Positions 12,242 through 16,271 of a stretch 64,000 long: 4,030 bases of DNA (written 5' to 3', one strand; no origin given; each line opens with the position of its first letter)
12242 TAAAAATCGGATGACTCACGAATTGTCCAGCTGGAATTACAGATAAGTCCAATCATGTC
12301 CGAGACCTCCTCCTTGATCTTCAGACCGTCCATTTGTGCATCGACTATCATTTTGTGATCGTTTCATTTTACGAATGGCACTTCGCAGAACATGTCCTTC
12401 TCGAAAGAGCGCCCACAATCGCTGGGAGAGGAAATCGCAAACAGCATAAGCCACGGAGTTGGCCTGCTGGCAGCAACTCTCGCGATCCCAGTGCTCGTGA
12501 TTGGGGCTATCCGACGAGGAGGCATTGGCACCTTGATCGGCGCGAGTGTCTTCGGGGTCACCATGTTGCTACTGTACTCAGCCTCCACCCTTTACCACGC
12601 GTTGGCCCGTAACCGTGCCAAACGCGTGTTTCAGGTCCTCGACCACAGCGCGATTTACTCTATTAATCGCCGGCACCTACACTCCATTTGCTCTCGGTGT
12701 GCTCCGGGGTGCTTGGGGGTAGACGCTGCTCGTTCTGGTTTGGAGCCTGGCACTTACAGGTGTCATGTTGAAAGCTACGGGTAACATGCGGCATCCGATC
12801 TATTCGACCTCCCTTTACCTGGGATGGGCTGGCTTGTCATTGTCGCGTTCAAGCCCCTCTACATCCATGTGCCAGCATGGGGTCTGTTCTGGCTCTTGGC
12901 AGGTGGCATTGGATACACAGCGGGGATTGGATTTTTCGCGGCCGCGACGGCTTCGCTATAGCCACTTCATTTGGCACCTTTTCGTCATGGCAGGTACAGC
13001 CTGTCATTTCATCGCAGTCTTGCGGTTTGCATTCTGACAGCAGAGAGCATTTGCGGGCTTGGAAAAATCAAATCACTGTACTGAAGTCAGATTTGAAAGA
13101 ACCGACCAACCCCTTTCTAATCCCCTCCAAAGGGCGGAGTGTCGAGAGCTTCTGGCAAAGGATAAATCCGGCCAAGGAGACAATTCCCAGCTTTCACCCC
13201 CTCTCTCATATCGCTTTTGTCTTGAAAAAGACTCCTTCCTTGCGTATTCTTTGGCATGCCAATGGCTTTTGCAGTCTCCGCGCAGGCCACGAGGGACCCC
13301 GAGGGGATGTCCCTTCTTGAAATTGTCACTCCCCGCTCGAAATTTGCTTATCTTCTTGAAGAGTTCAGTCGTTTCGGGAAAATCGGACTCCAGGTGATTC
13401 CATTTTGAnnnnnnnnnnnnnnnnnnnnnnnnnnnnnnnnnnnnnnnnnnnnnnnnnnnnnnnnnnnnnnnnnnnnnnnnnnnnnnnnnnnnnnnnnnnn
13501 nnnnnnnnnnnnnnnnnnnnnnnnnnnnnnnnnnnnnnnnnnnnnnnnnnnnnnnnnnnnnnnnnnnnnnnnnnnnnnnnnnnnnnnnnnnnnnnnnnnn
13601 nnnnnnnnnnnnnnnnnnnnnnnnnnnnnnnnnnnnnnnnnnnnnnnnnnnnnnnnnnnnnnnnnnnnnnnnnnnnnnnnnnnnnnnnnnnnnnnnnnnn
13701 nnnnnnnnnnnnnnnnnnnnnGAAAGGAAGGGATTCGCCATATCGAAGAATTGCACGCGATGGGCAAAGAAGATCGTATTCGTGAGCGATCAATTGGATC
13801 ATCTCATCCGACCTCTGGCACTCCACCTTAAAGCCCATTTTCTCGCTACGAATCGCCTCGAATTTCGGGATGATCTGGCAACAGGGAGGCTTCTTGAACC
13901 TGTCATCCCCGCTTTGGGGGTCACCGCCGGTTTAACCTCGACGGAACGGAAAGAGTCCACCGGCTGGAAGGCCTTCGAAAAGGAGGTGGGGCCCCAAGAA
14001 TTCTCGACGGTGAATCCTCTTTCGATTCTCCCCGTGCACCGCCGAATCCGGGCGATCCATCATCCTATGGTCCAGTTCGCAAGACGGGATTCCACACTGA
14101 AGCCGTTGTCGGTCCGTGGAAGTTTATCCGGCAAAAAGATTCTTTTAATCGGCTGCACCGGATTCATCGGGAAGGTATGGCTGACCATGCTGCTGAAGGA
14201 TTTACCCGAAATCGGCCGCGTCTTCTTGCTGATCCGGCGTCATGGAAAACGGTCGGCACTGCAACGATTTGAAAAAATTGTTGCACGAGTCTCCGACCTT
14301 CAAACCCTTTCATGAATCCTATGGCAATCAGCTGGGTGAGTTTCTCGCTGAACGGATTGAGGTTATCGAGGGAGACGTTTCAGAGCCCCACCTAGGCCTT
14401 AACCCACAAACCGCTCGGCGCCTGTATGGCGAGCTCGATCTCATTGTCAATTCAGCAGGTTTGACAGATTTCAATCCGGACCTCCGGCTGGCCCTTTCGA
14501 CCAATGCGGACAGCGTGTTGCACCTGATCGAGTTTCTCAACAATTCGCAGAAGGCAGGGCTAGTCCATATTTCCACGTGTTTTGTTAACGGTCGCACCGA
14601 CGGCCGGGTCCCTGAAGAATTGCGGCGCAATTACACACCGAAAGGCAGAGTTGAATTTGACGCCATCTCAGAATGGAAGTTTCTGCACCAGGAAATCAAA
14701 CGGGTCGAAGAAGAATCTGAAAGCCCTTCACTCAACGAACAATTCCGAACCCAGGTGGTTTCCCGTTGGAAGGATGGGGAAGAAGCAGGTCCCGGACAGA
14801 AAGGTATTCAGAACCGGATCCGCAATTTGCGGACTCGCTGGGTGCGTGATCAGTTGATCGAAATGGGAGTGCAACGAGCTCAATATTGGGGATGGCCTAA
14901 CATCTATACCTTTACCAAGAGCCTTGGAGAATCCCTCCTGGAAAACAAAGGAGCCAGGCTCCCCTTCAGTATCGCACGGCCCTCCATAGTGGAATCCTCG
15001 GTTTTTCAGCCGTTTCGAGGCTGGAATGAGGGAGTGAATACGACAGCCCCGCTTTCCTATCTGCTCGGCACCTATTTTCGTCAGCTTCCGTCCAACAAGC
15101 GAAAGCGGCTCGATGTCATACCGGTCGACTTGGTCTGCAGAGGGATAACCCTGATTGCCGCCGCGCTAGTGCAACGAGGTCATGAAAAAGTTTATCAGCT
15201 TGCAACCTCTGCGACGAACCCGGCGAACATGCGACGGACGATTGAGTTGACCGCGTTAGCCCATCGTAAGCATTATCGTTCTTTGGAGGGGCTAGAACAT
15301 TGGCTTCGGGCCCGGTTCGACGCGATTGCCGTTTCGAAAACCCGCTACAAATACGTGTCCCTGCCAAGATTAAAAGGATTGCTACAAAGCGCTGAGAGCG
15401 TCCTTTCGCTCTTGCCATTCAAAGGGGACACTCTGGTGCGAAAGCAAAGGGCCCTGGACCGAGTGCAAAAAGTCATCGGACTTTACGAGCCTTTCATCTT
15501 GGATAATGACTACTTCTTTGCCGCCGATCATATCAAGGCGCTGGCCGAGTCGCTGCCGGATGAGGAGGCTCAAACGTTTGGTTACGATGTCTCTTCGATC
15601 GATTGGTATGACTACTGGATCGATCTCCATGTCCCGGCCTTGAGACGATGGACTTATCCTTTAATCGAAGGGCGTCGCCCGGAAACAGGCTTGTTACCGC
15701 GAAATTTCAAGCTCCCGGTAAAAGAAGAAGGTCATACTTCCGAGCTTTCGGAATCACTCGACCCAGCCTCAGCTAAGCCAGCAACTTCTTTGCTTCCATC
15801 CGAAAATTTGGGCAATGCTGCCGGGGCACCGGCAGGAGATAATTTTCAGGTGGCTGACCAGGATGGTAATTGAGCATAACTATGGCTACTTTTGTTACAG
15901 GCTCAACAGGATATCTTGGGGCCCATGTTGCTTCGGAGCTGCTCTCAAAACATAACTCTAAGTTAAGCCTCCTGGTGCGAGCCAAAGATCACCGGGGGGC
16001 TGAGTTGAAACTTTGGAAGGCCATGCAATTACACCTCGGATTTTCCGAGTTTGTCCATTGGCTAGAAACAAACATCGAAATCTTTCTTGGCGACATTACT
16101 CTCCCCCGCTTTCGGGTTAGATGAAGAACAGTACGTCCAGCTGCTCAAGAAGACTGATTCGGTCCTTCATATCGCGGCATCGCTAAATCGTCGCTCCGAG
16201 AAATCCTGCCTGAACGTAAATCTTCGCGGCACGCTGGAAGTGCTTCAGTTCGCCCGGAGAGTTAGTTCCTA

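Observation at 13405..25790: Eleven-gene lipid cluster resembling a disassembled ElbD-type ether-lipid module (acyl-CoA ligase, ACP, thioester reductase, AGPAT) plus lipid kinase and ICMT-like methyltransferase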

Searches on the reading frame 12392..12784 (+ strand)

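Call 8: search_protein_families(library=pfam, proteins=[window:12392-12784:+], max_evalue=0.01)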
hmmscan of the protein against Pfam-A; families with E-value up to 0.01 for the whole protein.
window:12392-12784:+ (130 aa): 1 family
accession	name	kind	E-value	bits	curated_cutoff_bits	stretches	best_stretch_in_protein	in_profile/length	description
PF03006.26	HlyIII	-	1.8e-10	41.3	26.2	1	12-90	4-86/224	Haemolysin-III related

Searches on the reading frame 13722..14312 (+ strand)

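Call 7: search_protein_families(library=pfam, proteins=[window:13722-14312:+], max_evalue=0.01)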
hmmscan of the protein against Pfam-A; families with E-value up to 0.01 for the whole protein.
window:13722-14312:+ (197 aa): 1 family
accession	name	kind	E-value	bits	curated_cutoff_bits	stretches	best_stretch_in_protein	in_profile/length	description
PF07993.18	NAD_binding_4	-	2.9e-07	30.3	20.1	1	143-187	2-46/258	Male sterility protein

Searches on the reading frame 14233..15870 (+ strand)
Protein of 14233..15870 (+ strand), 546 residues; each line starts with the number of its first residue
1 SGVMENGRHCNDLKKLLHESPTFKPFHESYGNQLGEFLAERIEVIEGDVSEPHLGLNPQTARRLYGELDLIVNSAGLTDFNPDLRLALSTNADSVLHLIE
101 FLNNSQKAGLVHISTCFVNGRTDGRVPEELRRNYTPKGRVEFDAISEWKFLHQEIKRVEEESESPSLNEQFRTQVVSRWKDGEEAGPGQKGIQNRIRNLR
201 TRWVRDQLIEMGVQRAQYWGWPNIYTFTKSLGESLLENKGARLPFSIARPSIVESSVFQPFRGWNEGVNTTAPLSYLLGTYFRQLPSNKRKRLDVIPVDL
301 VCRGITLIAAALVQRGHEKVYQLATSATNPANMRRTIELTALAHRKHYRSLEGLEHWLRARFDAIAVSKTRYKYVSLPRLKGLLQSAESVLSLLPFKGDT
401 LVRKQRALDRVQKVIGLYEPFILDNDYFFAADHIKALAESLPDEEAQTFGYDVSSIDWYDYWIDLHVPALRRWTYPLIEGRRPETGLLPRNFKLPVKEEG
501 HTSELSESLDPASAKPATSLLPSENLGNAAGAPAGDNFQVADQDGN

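Call 7: search_protein_families(library=pfam, proteins=[window:14233-15870:+], max_evalue=0.01)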
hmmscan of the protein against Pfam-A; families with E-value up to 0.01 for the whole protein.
window:14233-15870:+ (546 aa): 2 families
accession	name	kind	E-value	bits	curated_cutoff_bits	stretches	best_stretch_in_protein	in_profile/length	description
PF07993.18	NAD_binding_4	-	7e-38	130.7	20.1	1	20-305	49-258/258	Male sterility protein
PF03015.24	Sterile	-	4.6e-09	36.7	35.4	1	406-472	24-88/93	Male sterility protein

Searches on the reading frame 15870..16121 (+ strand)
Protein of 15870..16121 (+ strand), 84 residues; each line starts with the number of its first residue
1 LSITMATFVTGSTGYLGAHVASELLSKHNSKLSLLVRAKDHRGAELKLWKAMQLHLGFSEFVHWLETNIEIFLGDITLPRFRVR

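Call 7: search_protein_families(library=pfam, proteins=[window:15870-16121:+], max_evalue=0.01)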
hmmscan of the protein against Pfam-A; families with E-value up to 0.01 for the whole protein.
window:15870-16121:+ (84 aa): 4 families
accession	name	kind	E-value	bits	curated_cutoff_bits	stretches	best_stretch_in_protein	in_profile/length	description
PF07993.18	NAD_binding_4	-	6.6e-10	39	20.1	1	9-81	1-75/258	Male sterility protein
PF08659.16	KR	-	0.0025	18.2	22.6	1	8-52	4-48/180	KR domain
PF01370.27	Epimerase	-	0.0039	17.1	20.9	1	8-38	2-31/240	NAD dependent epimerase/dehydratase family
PF16363.11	GDP_Man_Dehyd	-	0.0071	16.3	27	1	8-47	1-40/332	GDP-mannose 4,6 dehydratase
